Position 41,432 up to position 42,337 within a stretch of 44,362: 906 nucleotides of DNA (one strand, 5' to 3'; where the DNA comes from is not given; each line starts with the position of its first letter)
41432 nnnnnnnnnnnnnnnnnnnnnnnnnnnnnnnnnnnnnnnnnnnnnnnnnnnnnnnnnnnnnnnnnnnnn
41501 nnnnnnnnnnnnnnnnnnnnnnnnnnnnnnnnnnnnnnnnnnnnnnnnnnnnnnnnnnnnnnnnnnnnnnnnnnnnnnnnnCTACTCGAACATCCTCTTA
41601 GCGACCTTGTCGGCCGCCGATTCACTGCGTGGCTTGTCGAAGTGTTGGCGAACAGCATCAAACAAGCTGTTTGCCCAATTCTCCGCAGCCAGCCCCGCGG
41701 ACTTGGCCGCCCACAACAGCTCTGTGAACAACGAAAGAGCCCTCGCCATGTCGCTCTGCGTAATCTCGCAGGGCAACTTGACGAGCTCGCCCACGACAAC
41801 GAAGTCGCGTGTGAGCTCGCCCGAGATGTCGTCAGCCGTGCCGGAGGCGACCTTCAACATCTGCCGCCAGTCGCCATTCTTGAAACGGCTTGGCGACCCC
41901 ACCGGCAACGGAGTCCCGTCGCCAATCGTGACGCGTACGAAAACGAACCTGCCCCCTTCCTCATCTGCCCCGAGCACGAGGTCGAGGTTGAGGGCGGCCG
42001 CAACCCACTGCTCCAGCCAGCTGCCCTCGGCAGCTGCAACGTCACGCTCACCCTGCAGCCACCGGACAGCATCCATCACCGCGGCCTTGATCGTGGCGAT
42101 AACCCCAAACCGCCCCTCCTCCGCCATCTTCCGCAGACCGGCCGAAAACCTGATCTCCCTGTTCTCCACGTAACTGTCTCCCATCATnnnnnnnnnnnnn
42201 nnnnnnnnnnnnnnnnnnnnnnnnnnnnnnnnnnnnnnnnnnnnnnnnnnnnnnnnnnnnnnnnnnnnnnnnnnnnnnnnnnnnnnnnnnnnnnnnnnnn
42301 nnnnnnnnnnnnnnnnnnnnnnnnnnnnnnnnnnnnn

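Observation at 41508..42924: Island 5: two-gene GC-rich operon whose genes each carry the same ~37-nt SD-containing leader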

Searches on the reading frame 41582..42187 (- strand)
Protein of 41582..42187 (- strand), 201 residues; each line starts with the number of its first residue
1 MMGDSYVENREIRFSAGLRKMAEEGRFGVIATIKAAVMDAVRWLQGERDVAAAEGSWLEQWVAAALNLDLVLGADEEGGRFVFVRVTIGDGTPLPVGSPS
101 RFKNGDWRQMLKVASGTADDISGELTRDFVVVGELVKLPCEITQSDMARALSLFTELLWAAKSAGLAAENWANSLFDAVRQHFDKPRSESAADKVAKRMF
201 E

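Call 12: search_protein_families(library=pfam, proteins=[window:41582-42187:-], max_evalue=1)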
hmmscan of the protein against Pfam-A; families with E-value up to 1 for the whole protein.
window:41582-42187:- (201 aa): 1 family
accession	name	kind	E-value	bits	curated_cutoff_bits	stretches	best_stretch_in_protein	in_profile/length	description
PF12975.13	DUF3859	-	0.078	13.3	24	1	26-63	40-77/123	Domain of unknown function (DUF3859)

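Call 15: find_homologous_proteins(query=window:41582-42187:-, max_evalue=0.01)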
Query window:41582-42187:- (201 aa): 3 proteins with E <= 0.01 among 489 candidates.
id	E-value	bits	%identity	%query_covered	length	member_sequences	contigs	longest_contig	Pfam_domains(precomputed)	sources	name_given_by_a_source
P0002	2.5e-126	437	100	100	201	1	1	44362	-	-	-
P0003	5.8e-79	282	72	95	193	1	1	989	-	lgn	-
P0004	6.8e-61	223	66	85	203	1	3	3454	-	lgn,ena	-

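Call 16: find_encoding_contigs(protein=P0004, flank=10000)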
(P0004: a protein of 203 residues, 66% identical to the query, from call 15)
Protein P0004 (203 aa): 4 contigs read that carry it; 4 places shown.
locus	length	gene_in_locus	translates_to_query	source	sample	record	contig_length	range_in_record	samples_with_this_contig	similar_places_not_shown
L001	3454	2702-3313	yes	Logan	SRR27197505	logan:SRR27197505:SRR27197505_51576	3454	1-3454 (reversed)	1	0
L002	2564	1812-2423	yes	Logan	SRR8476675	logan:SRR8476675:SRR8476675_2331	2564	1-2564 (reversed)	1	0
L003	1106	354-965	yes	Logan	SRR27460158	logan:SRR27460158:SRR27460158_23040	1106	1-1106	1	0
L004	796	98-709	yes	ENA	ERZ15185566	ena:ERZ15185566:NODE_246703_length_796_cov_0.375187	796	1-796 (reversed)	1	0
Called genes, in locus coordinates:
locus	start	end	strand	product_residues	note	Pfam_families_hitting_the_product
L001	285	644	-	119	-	PF08378:NERD (weak), PF02021:UPF0102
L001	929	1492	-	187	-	PF01245:Ribosomal_L19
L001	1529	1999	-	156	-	PF01016:Ribosomal_L27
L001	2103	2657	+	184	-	-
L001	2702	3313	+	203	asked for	-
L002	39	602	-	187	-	PF01245:Ribosomal_L19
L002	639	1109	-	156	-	PF01016:Ribosomal_L27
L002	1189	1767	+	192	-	-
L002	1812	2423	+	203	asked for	-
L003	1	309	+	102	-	?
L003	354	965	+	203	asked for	-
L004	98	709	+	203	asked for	-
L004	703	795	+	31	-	?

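Call 17: find_encoding_contigs(protein=P0003, flank=10000)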
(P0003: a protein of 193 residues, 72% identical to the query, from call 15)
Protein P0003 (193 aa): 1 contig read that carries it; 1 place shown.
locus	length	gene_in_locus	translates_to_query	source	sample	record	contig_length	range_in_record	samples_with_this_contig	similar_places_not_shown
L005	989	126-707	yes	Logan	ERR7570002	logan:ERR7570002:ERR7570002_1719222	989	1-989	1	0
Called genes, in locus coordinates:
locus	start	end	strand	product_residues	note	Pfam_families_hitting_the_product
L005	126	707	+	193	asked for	-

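Call 28: search_protein_families(library=padloc, proteins=[window:41582-42169:-, L001:2079-2657:+, P0004], max_evalue=1)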
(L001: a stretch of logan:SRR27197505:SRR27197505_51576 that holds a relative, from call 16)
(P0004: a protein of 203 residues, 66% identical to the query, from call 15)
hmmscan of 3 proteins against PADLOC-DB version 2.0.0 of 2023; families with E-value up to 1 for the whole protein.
window:41582-42169:- (195 aa): 0 families

L001:2079-2657:+ (192 aa): 0 families

P0004 (203 aa): 1 family
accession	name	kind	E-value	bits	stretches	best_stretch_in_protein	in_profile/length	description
PDLC02838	DpdD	-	0.046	10.4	1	62-158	90-188/538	DpdD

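Call 29: search_protein_families(library=phrogs, proteins=[window:41582-42169:-, L001:2079-2657:+, P0004], max_evalue=1)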
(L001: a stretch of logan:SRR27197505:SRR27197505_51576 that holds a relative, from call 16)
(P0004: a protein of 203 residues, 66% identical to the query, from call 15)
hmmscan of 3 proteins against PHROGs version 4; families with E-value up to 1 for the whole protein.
window:41582-42169:- (195 aa): 1 family
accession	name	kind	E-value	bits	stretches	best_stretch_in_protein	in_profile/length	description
phrog_19059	-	moron, auxiliary metabolic gene and host takeover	0.019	15.6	1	20-74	43-99/174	membrane protein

L001:2079-2657:+ (192 aa): 2 families
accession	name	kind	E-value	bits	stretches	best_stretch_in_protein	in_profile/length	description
phrog_2759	-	unknown function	0.29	12.3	0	124-171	36-81/131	-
phrog_69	-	DNA, RNA and nucleotide metabolism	0.42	10.5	0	141-178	352-387/501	exonuclease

P0004 (203 aa): 1 family
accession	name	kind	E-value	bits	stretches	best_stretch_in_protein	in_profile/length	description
phrog_23944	-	unknown function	0.027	15.4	1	2-44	8-51/76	-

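Call 30: search_protein_families(library=ncbifam, proteins=[window:41582-42169:-, L001:2079-2657:+, P0004], max_evalue=1)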
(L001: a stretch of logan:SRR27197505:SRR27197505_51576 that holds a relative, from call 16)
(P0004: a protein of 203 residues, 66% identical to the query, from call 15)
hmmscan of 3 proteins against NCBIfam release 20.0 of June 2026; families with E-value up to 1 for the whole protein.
window:41582-42169:- (195 aa): 0 families

L001:2079-2657:+ (192 aa): 0 families

P0004 (203 aa): 1 family
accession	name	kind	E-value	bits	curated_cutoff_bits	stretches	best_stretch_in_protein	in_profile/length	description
NF010077.0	PRK13559.1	subfamily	0.091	11.6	361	1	103-173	168-239/364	hypothetical protein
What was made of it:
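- On Known defence or toxin-antitoxin systems: PADLOC, PHROGs, NCBIfam and Pfam gave nothing significant (calls 12, 28-30).
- Tried and rejected: Pfam, PADLOC, PHROGs and NCBIfam on both proteins and their orthologs: nothing significant (calls 12, 28-30).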

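Call 33: find_related_loci(query=A1, collection=genome_contigs, flank=10000)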
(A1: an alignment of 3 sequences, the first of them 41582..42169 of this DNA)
Query A1 (195 aa) in genome_contigs; peptide patterns used: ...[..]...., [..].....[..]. (x = any residue, [..] = any of these).
227 stretches matched a pattern, but none encodes a relative of the query by tblastn (E <= 1e-3).
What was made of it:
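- Tried and rejected: Gene-2 profile against GTDB species representatives: no relative (call 33).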

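Call 38: search_protein_representatives(alignment_id=A1)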
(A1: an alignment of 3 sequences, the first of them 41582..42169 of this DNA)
Query: 3 sequences, 193 profile positions. Proteins with E-value up to 0.001 (for the whole library): 4; up to 1e-10: 3; up to 1e-30: 1. The best 4 are listed.
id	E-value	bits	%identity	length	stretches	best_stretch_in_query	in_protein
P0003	1.3e-110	383.8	-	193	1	1-193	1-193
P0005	3.8e-21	91.9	-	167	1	4-172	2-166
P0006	3.1e-14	69.4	-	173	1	3-169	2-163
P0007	5.4e-05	39.3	-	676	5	94-149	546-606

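Call 40: find_encoding_contigs(protein=P0005, flank=10000)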
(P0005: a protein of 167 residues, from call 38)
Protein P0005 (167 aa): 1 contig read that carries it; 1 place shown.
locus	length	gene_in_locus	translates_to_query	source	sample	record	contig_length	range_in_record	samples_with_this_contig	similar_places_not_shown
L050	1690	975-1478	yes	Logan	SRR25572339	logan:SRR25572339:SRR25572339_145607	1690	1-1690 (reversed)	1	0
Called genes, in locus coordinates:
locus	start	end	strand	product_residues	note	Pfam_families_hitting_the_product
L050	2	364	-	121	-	?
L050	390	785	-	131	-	PF01016:Ribosomal_L27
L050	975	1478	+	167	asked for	-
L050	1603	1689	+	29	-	?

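Call 41: find_encoding_contigs(protein=P0006, flank=10000)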
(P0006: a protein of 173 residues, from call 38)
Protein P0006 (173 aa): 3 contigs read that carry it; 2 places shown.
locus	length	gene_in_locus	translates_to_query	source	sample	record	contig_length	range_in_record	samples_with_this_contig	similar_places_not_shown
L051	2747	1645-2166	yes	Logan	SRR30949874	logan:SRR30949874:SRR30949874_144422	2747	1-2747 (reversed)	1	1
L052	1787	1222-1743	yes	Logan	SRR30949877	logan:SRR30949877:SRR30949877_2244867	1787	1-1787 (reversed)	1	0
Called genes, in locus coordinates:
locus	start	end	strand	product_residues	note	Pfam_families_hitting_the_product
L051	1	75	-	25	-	?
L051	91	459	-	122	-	PF08907:DUF1853 (faint), PF08378:NERD, PF02021:UPF0102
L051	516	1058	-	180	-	PF01245:Ribosomal_L19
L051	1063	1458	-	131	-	PF01016:Ribosomal_L27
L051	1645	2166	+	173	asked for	-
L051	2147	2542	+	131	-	-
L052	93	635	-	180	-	PF01245:Ribosomal_L19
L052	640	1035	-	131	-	PF01016:Ribosomal_L27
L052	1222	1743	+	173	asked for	-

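Call 57: predict_structure(alignment_id=A3)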
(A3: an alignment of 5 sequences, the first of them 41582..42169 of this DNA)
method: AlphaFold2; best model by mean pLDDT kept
length: 195 residues; sequences in the alignment: 5
mean_pLDDT: 77.1   pTM: 0.65
mean pLDDT of the five models: 77.1, 77.1, 76.9, 73.6, 68.4
residues with pLDDT >= 90: 57; 70-90: 69; 50-70: 48; < 50: 21
segments of 3 or more residues with pLDDT < 50: 1-3, 178-195
pLDDT, mean of each block of 10 residues (from residue 1): 72 93 94 84 87 90 90 89 70 66 87 89 89 84 69 68 61 53 46 42
secondary structure, 60 per line:
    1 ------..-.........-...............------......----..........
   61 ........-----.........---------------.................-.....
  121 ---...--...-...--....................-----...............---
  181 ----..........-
elements in order: H10-18 H20-34 H41-46 H51-59 E60-68 E74-82 H98-114 E116-120 E124-126 E129-131 H138-157 H163-177 H185-194

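Call 63: fold_search(model_id=the predicted structure, library=pdb)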
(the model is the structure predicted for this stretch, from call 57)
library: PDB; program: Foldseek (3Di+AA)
matches with E <= 10: 688; with E <= 0.001: 0
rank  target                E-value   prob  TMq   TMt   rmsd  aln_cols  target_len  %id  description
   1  4ywy_A                1.7e-01  0.11  0.15  0.10  17.5        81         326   20  Crystal Structure of double mutant Y115E Y117E human Glutaminyl Cyclase in complex with inhibitor PBD-150 (released 2015-08-05)
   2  7d21                  2.1e-01  0.06  0.11  0.08  17.1        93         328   19  Crystal structure of Ixodes scapularis glutaminyl cyclase with two Zn ions bound to the active site (released 2021-04-14)
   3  7d2i                  2.2e-01  0.06  0.11  0.08  17.1        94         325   18  Crystal structure of Ixodes scapularis glutaminyl cyclase with a Fe ion bound to the active site (released 2021-04-14)
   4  4mhn                  2.5e-01  0.05  0.11  0.07  17.2        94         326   18  Crystal structure of a glutaminyl cyclase from Ixodes scapularis (released 2014-03-12)
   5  9mw6_A                2.9e-01  0.14  0.17  0.08  12.9        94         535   12  Cryo-EM structure of ancestral Dicer helicase bound to 27-bp dsRNA (released 2025-03-12)
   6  4mhz                  2.9e-01  0.06  0.11  0.08  17.0        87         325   20  Crystal structure of apo-form glutaminyl cyclase from Ixodes scapularis in complex with PBD150 (released 2014-03-12)
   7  7d8e_A                3.0e-01  0.08  0.14  0.10  17.2        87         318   20  Crystal Structure of double mutant Y115E Y117E human Secretory Glutaminyl Cyclase in complex with LSB-09 (released 2021-12-08)
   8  4mhy                  3.4e-01  0.06  0.12  0.08  17.2        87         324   20  Crystal structure of a glutaminyl cyclase from Ixodes scapularis in complex with PBD150 (released 2014-03-12)
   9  6gbx_A                3.7e-01  0.09  0.15  0.10  17.4        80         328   20  Crystal structure of human glutaminyl cyclase variant Y115E-Y117E in complex with SEN177 (released 2018-09-19)
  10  8qqi_B                3.7e-01  0.05  0.12  0.07  19.4       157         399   10  E.coli DNA gyrase in complex with 217 bp substrate DNA and LEI-800 (released 2024-06-19)
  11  4rnd_A                3.9e-01  0.14  0.25  0.26  16.7       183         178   10  Crystal Structure of the subunit DF-assembly of the eukaryotic V-ATPase. (released 2014-12-10)
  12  9mx3_A                3.9e-01  0.14  0.17  0.06  13.6        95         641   10  Cryo-EM structure of ancestral Dicer helicase bound to 27-bp dsRNA in post-hydrolysis semi-closed state (released 2025-03-12)
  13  4yu9_C                4.4e-01  0.08  0.15  0.10  17.1        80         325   21  Crystal Structure of double mutant Y115E Y117E human Glutaminyl Cyclase (released 2015-08-05)
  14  1jkm_A                6.4e-01  0.04  0.13  0.08  21.0       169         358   11  BREFELDIN A ESTERASE, A BACTERIAL HOMOLOGUE OF HUMAN HORMONE SENSITIVE LIPASE (released 1999-02-16)
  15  9fxi_A                6.8e-01  0.05  0.13  0.09  17.2        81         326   20  Crystal structure of cobalt(II)-substituted double mutant Y115E Y117E human Glutaminyl Cyclase in complex with SEN177 (released 2024-09-04)
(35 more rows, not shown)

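Call 65: search_solved_structures(query=A3, max_evalue=1)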
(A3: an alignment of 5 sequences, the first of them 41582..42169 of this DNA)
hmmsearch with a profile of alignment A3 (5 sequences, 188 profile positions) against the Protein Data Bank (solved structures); distinct sequences matched with E-value up to 1: 2.
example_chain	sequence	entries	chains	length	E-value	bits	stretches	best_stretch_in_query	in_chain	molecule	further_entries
9v21_sn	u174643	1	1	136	0.2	14.5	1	51-133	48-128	40S ribosomal protein S12, putative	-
9iuv_A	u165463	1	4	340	0.71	12.7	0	110-157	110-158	NADPH dehydrogenase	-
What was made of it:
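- Tried and rejected: PDB sequence profile search: nothing (call 65).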

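Call 71: fold_search(model_id=the predicted structure, library=viral)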
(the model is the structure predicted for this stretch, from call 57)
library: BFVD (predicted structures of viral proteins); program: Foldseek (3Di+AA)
matches with E <= 10: 901; with E <= 0.001: 0
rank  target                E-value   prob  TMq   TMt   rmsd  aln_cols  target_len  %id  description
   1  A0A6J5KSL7            7.2e-02  0.12  0.16  0.15  21.5       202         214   12  Essential recombination function protein [uncultured Caudovirales phage]
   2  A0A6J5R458            9.9e-02  0.14  0.15  0.14  16.3       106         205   18  Essential recombination function protein [uncultured Caudovirales phage]
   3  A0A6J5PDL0            1.6e-01  0.14  0.13  0.26  12.0        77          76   14  Uncharacterized protein [uncultured Caudovirales phage]
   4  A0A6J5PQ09            1.8e-01  0.11  0.13  0.11  15.7        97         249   18  Uncharacterized protein [uncultured Caudovirales phage]
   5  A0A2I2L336            2.1e-01  0.04  0.12  0.12  25.5       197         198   12  Transmembrane domain-containing protein [Orpheovirus IHUMI-LCC2]
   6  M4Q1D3                2.4e-01  0.08  0.15  0.14  19.6       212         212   12  (no name in the UniProt tables at hand)
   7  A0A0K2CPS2            2.7e-01  0.25  0.16  0.31   7.0        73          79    7  Uncharacterized protein [Brevibacillus phage SecTim467]
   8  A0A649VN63            2.8e-01  0.06  0.13  0.16  21.1       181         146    7  Uncharacterized protein [Arthrobacter phage Mufasa8]
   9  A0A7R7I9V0            3.0e-01  0.10  0.14  0.20  20.8       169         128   11  (no name in the UniProt tables at hand)
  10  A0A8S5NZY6            3.0e-01  0.08  0.17  0.13  25.9       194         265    8  Uncharacterized protein [Myoviridae sp. ctLnO19]
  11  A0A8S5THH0            3.0e-01  0.06  0.15  0.05  24.1       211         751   12  Uncharacterized protein [Myoviridae sp. ctIty1]
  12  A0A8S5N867            3.2e-01  0.06  0.14  0.13  24.6       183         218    9  ERF superfamily protein [Siphoviridae sp. ctfW121]
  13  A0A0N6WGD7            3.2e-01  0.03  0.10  0.11  18.0       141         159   15  Putative tail component K-like protein [Salmonella phage 35]
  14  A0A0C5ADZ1            3.4e-01  0.08  0.14  0.23  13.2       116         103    7  Uncharacterized protein [Mycobacterium phage Kratio]
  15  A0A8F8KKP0            3.6e-01  0.12  0.12  0.23  16.9       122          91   10  DUF3375 domain-containing protein [Clandestinovirus]
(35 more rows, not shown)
